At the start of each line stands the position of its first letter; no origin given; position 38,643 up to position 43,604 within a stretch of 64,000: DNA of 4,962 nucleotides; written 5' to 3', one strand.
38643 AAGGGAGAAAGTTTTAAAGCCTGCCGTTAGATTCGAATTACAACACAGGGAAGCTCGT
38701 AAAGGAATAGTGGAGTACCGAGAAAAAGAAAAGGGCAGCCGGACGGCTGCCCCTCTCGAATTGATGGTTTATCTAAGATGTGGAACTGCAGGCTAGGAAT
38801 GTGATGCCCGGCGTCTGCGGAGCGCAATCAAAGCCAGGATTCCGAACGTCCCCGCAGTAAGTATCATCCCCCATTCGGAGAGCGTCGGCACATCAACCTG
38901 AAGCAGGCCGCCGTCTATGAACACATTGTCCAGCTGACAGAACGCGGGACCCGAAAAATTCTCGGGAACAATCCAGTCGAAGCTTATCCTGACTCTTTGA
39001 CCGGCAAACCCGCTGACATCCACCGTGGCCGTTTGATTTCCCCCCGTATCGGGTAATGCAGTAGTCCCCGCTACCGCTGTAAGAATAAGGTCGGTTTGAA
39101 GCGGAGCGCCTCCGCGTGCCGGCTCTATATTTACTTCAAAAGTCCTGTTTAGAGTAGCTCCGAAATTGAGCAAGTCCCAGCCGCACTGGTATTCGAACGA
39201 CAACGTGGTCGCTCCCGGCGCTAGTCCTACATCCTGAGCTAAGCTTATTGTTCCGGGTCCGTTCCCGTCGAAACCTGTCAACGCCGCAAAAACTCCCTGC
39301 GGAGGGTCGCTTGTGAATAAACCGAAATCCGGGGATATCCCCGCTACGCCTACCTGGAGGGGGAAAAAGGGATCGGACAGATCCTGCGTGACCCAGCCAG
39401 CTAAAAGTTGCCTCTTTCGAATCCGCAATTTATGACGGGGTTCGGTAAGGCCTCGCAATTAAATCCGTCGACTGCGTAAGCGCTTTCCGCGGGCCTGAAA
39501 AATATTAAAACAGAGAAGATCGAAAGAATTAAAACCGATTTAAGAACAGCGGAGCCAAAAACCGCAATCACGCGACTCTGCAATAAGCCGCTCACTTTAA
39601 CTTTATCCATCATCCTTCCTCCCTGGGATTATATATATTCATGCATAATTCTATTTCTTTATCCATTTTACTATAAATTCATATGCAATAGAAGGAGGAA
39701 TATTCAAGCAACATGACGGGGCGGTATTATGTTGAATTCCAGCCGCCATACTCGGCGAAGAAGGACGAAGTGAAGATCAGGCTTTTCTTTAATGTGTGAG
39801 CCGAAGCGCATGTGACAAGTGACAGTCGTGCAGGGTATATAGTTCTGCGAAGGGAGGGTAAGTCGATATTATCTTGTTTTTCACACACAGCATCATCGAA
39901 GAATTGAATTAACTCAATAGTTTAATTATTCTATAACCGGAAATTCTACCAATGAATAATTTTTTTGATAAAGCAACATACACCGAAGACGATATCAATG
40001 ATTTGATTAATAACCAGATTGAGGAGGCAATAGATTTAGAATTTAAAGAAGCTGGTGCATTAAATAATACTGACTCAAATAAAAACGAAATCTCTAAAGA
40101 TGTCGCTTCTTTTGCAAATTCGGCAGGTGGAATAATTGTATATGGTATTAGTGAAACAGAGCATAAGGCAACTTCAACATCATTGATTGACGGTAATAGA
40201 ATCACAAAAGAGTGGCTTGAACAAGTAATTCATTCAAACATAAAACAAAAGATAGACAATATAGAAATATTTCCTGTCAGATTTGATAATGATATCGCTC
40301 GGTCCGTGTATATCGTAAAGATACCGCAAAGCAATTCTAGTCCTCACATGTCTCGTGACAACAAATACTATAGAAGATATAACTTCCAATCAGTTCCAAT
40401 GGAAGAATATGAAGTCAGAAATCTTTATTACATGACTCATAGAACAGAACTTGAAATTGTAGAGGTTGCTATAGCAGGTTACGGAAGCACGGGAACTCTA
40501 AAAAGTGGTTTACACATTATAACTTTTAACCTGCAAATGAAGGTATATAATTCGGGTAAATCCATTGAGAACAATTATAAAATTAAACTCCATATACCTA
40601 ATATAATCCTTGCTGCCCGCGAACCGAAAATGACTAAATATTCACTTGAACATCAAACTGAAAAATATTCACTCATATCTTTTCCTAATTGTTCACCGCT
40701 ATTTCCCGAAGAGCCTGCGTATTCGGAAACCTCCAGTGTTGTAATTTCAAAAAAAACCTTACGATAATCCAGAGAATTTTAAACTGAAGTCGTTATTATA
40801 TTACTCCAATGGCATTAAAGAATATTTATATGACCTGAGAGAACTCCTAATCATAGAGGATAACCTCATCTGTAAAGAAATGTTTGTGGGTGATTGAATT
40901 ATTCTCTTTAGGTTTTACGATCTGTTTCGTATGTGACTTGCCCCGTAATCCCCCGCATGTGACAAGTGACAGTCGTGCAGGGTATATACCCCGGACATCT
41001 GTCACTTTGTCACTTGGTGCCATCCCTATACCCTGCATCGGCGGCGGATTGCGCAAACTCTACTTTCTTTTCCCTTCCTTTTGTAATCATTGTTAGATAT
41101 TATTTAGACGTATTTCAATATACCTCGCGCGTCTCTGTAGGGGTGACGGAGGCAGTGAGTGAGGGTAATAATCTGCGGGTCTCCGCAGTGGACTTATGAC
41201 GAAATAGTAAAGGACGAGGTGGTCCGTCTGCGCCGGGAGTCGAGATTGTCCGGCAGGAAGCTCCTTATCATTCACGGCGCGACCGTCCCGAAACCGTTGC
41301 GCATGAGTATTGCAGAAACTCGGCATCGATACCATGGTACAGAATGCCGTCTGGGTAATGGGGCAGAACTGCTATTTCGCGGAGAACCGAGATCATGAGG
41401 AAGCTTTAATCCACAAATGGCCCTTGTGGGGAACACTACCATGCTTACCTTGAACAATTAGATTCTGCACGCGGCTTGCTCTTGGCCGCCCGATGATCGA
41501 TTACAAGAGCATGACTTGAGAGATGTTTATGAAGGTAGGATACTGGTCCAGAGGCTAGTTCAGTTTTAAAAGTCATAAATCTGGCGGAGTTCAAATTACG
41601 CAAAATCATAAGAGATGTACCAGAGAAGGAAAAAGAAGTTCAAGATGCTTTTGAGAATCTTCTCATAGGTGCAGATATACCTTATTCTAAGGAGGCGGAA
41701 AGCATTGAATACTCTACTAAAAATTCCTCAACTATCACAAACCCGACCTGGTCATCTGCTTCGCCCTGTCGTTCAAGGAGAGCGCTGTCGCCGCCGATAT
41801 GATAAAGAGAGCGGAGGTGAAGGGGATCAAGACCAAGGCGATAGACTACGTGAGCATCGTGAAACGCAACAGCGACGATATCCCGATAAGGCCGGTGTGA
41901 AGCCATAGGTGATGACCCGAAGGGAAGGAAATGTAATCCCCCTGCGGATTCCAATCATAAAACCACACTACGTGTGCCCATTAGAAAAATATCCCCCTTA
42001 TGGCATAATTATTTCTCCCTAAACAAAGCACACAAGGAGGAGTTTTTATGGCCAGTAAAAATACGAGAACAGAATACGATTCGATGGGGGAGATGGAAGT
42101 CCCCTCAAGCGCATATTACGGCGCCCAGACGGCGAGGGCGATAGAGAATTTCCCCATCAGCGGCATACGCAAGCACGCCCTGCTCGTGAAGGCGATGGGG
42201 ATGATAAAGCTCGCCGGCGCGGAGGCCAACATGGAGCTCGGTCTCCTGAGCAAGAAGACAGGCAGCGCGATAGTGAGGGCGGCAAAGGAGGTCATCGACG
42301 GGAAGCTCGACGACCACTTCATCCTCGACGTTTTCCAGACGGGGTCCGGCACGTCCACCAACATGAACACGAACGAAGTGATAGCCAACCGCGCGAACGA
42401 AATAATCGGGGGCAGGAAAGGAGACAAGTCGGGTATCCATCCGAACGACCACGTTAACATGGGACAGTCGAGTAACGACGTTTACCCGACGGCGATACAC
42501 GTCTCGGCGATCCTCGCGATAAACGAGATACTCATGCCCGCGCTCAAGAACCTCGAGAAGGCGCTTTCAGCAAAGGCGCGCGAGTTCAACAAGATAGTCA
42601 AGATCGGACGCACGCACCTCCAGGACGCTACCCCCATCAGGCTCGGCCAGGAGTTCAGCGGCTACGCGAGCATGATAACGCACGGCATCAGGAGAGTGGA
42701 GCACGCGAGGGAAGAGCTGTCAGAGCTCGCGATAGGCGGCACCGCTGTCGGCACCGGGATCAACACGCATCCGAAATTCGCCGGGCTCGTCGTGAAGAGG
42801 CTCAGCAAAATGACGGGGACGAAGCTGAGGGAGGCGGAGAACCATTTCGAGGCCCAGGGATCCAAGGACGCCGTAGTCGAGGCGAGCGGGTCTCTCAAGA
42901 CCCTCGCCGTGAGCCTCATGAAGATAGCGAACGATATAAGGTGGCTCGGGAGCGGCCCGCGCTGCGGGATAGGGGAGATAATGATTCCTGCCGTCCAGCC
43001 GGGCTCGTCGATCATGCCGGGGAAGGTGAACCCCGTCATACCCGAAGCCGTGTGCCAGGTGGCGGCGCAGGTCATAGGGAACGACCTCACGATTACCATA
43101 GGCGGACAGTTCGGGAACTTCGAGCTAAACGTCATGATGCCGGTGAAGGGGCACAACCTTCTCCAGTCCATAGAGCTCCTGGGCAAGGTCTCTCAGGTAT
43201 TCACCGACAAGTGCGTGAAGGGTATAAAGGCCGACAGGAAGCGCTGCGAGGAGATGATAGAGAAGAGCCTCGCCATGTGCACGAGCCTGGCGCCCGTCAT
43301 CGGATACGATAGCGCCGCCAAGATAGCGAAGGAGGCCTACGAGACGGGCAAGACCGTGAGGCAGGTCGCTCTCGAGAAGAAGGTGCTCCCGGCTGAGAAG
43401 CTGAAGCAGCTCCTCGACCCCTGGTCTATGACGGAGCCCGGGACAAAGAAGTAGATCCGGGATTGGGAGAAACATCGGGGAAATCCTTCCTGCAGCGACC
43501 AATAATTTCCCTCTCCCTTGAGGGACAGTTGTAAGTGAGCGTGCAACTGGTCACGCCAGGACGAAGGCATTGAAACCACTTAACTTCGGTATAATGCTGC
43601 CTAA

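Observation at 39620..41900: AT-rich mosaic mini-island: AlbA_2/Schlafen-like gene bracketed by identical 34-bp direct repeats, with gene debris and a decapitated host gene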

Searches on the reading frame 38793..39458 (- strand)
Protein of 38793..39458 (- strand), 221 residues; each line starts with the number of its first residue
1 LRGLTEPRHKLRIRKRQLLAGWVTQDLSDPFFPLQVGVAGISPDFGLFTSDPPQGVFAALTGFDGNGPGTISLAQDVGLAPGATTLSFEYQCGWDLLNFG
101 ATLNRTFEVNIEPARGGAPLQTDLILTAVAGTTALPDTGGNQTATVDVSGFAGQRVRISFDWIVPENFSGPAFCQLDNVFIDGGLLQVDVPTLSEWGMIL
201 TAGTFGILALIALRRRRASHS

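Call 8: search_protein_families(library=pfam, proteins=[window:38793-39458:-], max_evalue=1)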
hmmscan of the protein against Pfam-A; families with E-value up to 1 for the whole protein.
window:38793-39458:- (221 aa): 3 families
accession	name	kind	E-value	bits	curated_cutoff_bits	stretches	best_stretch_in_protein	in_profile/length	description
PF18203.6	IPTL-CTERM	-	1e-06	28.9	20.8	1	190-215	3-28/28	IPTL-CTERM motif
PF15823.10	UPF0524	-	0.3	10.8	27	1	132-183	67-119/239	UPF0524 of C3orf70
PF18205.6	VPDSG-CTERM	-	0.48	10.8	25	0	205-217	14-26/26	VPDSG-CTERM motif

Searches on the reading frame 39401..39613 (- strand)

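Call 8: search_protein_families(library=pfam, proteins=[window:39401-39613:-], max_evalue=1)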
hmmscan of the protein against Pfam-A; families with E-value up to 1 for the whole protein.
window:39401-39613:- (70 aa): 1 family
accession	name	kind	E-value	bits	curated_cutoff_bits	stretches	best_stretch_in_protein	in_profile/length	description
PF20501.3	MbhE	-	0.16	12.5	27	1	11-45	56-90/98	MBH, subunit E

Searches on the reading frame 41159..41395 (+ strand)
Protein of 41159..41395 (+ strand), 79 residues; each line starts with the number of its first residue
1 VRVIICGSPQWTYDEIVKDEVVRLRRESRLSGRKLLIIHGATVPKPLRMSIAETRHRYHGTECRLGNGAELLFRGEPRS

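Call 8: search_protein_families(library=pfam, proteins=[window:41159-41395:+], max_evalue=1)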
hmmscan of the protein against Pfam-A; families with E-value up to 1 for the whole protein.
seq(79 aa): 1 family
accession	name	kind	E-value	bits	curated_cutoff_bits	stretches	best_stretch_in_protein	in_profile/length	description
PF10686.14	YAcAr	-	0.0048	17.1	28.2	1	1-42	1-38/66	YspA, cpYpsA-related SLOG family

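Call 9: search_protein_families(library=padloc, proteins=[window:41159-41395:+], max_evalue=1)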
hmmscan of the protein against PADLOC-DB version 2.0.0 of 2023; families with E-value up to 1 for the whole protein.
seq(79 aa): 0 families

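Call 49: search_protein_families(library=ncbifam, proteins=[window:41159-41395:+], max_evalue=0.1)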
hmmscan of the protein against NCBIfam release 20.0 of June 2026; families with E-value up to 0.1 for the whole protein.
seq(79 aa): 0 families

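Call 50: search_protein_families(library=phrogs, proteins=[window:41159-41395:+], max_evalue=0.1)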
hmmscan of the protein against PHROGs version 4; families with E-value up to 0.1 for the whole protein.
seq(79 aa): 0 families

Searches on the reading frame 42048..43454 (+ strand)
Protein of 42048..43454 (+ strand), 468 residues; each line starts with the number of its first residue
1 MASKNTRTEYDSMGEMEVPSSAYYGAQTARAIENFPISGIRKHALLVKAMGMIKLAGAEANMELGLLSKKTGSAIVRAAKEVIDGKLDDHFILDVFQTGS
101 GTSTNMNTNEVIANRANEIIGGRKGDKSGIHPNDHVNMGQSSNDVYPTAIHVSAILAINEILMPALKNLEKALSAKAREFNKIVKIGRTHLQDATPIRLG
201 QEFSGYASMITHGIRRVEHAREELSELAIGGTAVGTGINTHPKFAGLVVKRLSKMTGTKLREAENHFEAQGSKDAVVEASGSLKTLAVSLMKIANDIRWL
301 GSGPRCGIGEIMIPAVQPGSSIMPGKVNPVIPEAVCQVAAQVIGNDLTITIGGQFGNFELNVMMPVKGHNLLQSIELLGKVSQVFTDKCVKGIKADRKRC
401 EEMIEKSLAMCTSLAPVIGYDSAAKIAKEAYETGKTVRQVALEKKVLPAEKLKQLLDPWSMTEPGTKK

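Call 15: find_encoding_contigs(protein=window:42048-43454:+, flank=10000, max_places=10)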
Protein window:42048-43454:+ (468 aa): no gene with exactly this product is on record in the collection.

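Call 66: find_homologous_proteins(query=window:42048-43454:+, max_evalue=1e-100)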
Query window:42048-43454:+ (468 aa): 8000 proteins with E <= 1e-100 among 8000 candidates; the best 120 are listed.
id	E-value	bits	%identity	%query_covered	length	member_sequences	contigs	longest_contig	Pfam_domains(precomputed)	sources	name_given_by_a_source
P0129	1.0e-297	1005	98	100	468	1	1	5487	PF10415.15,PF00206.26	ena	-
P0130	3.3e-292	987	95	100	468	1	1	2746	PF10415.15,PF00206.26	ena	-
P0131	9.5e-292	986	95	100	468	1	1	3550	PF10415.15,PF00206.26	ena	-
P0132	1.0e-291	985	95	100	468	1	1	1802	PF10415.15,PF00206.26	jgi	-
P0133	1.6e-290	982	94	100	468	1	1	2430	PF10415.15,PF00206.26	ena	-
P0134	6.5e-290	980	94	100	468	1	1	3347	PF10415.15,PF00206.26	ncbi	ncbi:MAG: class II fumarate hydratase [Thermodesulfobacteriota bacterium]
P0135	3.4e-277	938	89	100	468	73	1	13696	PF10415.15,PF00206.26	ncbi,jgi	-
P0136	4.4e-276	934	89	100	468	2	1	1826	PF10415.15,PF00206.26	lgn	-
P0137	2.4e-275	932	89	100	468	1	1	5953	PF10415.15,PF00206.26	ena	-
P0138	4.4e-274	927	88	100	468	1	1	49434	PF10415.15,PF00206.26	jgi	-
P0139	9.8e-274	926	88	100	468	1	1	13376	PF10415.15,PF00206.26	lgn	-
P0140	2.4e-273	925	88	100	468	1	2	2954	PF10415.15,PF00206.26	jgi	jgi:fumarate hydratase class II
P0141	3.1e-273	925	88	100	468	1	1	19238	PF10415.15,PF00206.26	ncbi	-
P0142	4.6e-273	924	88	100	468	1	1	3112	PF10415.15,PF00206.26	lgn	-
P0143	5.3e-273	924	88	100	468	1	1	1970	PF10415.15,PF00206.26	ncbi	-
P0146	3.9e-272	921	88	100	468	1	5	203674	PF10415.15,PF00206.26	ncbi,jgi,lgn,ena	-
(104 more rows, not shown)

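Call 67: find_encoding_contigs(protein=P0129, flank=10000, max_places=4)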
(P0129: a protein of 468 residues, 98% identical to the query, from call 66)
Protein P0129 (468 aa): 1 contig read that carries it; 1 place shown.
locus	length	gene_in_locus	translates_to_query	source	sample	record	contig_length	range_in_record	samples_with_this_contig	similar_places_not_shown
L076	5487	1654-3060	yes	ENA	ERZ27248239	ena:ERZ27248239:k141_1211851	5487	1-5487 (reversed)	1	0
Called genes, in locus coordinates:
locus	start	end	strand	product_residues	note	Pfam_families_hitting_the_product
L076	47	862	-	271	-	PF18203:IPTL-CTERM (weak)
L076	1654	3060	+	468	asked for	PF00206:Lyase_1, PF10415:FumaraseC_C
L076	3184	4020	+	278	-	PF13561:adh_short_C2, PF00106:adh_short, PF08659:KR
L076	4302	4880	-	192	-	PF01066:CDP-OH_P_transf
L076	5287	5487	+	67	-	?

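Call 68: find_encoding_contigs(protein=P0146, flank=10000, max_places=6)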
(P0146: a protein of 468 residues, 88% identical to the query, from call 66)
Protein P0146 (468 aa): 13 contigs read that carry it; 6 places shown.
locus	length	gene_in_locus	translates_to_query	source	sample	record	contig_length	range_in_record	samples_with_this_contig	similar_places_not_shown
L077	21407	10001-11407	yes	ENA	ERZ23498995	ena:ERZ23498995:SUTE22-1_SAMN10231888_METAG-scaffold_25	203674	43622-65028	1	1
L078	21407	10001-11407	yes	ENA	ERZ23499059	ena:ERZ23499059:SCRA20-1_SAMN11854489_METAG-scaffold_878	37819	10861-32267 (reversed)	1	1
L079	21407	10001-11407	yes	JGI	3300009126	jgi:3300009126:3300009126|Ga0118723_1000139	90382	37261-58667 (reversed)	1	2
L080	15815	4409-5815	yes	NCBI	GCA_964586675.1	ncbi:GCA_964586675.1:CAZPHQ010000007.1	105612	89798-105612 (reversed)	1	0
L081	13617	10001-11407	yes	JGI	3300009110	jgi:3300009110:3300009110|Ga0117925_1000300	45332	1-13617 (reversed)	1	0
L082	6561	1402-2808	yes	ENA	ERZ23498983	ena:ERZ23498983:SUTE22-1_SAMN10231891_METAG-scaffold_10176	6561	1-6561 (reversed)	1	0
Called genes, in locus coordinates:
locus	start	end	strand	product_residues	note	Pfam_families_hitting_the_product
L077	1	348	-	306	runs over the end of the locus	PF08538:DUF1749 (weak), PF01738:DLH (faint), PF00561:Abhydrolase_1 (weak), PF12146:Hydrolase_4, PF12697:Abhydrolase_6 (weak), PF02230:Abhydrolase_2 (faint), PF00326:Peptidase_S9 (weak)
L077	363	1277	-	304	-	PF00561:Abhydrolase_1 (weak), PF12146:Hydrolase_4 (faint)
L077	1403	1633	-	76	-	-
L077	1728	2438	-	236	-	-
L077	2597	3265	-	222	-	-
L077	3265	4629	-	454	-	PF00092:VWA, PF13519:VWA_2, PF13768:VWA_3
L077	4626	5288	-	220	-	PF04012:PspA_IM30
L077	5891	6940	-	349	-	PF13490:zf-HC2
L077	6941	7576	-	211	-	PF04542:Sigma70_r2, PF08281:Sigma70_r4_2, PF04545:Sigma70_r4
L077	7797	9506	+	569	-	PF00860:Xan_ur_permease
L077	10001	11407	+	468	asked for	PF00206:Lyase_1, PF10415:FumaraseC_C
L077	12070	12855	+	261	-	PF00106:adh_short, PF08659:KR, PF13561:adh_short_C2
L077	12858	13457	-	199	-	PF14234:DUF4336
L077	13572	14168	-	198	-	PF01066:CDP-OH_P_transf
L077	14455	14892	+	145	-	-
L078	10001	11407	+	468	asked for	PF00206:Lyase_1, PF10415:FumaraseC_C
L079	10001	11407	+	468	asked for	PF00206:Lyase_1, PF10415:FumaraseC_C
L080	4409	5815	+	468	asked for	PF00206:Lyase_1, PF10415:FumaraseC_C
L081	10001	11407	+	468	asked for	PF00206:Lyase_1, PF10415:FumaraseC_C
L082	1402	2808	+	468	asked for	PF00206:Lyase_1, PF10415:FumaraseC_C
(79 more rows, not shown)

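Call 87: search_protein_families(library=pfam, proteins=[L076:47-862:-], max_evalue=0.001)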
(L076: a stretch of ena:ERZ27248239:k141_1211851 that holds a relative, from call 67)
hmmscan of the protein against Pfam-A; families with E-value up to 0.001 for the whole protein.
L076:47-862:- (271 aa): 1 family
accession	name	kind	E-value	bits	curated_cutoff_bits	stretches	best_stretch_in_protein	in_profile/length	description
PF18203.6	IPTL-CTERM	-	4.2e-07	30.1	20.8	1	240-265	3-28/28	IPTL-CTERM motif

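Call 90: find_encoding_contigs(protein=P0131, flank=6000, max_places=4)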
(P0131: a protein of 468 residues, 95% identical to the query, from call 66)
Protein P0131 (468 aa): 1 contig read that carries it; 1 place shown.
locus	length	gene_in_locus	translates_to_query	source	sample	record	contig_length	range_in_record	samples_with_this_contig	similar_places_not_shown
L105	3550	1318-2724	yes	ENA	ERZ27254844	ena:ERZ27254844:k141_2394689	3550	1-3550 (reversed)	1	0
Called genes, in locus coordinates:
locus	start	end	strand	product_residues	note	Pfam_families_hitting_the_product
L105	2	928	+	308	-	?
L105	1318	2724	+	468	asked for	PF00206:Lyase_1, PF10415:FumaraseC_C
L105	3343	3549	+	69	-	?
